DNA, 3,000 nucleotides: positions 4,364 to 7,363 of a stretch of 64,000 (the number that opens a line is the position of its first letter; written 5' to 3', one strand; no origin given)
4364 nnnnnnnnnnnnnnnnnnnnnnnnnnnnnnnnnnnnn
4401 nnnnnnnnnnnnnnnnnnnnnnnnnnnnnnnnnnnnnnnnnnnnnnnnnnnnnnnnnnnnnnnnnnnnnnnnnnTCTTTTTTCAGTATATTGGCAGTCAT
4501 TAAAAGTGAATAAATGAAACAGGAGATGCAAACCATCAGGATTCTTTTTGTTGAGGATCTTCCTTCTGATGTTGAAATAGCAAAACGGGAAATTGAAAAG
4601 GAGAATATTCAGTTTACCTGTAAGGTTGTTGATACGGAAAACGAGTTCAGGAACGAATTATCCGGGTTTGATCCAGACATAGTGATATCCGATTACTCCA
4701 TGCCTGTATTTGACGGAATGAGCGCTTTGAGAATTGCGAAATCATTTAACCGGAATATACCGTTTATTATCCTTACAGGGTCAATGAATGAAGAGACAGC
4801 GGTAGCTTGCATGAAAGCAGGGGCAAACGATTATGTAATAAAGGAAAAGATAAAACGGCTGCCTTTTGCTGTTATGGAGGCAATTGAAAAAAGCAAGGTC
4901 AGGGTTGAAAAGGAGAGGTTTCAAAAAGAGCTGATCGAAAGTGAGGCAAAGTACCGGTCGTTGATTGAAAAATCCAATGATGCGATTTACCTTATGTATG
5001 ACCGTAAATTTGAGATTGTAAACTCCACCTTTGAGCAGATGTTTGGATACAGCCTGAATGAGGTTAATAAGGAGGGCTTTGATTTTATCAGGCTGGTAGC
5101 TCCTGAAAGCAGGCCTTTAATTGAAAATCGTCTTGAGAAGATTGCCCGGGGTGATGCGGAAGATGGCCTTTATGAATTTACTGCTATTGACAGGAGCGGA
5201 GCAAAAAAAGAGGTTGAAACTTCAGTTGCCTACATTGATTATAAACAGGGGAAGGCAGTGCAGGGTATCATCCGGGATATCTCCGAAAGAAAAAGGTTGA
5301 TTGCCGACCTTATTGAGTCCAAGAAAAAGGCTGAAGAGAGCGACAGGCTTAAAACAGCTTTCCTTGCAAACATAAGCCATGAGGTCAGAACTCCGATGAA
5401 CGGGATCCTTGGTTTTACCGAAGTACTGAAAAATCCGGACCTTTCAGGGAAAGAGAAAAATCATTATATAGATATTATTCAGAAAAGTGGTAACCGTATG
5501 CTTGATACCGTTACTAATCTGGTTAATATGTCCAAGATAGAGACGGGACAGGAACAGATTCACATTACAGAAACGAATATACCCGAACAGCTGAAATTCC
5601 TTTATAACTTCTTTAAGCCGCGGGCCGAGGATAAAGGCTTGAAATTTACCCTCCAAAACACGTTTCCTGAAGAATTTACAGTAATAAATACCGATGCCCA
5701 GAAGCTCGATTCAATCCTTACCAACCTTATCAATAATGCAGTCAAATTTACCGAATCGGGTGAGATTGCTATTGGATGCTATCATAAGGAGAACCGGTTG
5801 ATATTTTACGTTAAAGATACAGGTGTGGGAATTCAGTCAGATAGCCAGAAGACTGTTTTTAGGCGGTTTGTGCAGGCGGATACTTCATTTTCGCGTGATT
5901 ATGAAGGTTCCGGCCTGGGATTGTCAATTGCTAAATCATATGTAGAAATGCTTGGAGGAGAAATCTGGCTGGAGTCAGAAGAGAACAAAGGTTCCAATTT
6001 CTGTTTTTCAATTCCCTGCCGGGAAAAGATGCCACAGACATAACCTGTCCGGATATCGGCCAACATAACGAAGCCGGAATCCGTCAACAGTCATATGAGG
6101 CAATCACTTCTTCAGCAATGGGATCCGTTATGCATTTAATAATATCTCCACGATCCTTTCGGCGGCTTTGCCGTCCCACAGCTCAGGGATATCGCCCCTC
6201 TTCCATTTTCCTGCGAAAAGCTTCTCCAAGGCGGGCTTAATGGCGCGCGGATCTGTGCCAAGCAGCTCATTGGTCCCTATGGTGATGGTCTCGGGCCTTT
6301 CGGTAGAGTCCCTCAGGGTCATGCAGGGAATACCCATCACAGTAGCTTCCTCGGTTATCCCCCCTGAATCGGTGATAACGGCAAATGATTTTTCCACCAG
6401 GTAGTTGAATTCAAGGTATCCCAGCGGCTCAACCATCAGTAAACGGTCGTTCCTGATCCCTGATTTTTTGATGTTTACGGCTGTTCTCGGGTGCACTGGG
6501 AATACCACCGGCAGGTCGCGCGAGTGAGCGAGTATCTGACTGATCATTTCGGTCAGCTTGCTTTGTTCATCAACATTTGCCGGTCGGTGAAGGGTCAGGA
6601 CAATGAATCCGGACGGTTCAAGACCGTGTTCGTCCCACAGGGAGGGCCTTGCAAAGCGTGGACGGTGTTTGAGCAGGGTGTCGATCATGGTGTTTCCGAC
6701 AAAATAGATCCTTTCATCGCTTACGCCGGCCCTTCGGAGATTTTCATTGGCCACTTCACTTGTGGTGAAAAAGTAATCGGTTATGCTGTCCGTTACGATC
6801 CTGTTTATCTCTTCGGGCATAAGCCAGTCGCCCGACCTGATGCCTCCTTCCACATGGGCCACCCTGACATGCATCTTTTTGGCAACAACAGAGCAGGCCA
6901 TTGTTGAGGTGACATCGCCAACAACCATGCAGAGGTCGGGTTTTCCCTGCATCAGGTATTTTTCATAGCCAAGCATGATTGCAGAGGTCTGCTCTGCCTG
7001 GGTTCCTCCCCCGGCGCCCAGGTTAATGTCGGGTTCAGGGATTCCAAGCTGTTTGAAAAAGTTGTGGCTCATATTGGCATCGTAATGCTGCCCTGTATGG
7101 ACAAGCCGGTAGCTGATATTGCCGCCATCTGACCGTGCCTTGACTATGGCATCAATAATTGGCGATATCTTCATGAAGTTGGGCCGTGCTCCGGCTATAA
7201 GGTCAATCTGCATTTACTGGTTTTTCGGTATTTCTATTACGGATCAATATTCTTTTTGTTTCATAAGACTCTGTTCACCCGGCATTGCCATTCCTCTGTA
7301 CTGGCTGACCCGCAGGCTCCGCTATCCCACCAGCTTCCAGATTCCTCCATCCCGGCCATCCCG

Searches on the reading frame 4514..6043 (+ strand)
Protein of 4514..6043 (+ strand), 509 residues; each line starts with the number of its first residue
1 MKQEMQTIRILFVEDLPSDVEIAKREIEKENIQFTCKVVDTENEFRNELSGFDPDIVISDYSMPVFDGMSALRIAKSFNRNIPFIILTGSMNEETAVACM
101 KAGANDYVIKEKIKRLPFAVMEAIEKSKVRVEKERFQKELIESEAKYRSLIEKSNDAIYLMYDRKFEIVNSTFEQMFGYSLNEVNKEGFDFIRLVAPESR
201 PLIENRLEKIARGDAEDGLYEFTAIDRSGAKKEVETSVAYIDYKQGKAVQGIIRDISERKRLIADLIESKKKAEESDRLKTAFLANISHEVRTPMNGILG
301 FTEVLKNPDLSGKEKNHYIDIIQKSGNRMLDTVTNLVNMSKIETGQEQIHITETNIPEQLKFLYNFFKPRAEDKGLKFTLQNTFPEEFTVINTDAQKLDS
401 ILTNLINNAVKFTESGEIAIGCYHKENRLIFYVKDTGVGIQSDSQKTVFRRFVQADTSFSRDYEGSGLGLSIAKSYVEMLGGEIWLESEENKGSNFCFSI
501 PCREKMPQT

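Call 6: search_protein_families(library=pfam, proteins=[window:4514-6043:+], max_evalue=0.001)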
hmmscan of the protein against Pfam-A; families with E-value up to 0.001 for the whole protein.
window:4514-6043:+ (509 aa): 8 families
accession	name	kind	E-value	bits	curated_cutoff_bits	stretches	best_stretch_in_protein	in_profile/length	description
PF02518.31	HATPase_c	-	3.8e-25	88.9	26.4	1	394-502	2-109/111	Histidine kinase-, DNA gyrase B-, and HSP90-like ATPase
PF00512.31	HisKA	-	4.6e-18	65.5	26.9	1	280-345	2-66/66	His Kinase A (phospho-acceptor) domain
PF00072.30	Response_reg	-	2.5e-16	60.3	30.2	1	10-111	1-100/111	Response regulator receiver domain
PF13426.13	PAS_9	-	1.5e-07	32.1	27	1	158-258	4-103/103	PAS domain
PF13188.13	PAS_8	-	8.5e-06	25.9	21.8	1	145-197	1-52/65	PAS domain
PF08447.18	PAS_3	-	7.2e-05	23.4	25.6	1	169-249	4-83/89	PAS fold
PF08448.16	PAS_4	-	0.00027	21.6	23.1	1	163-261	14-110/110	PAS fold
PF14501.12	HATPase_c_5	-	0.00035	20.9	22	0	399-491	7-93/102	GHKL domain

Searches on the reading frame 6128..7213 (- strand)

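Call 6: search_protein_families(library=pfam, proteins=[window:6128-7213:-], max_evalue=0.001)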
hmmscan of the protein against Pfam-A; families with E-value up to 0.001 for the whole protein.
window:6128-7213:- (361 aa): 1 family
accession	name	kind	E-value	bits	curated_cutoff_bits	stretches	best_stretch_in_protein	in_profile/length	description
PF02350.25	Epimerase_2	-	6.6e-97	324.9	30.6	1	32-358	8-346/347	UDP-N-acetylglucosamine 2-epimerase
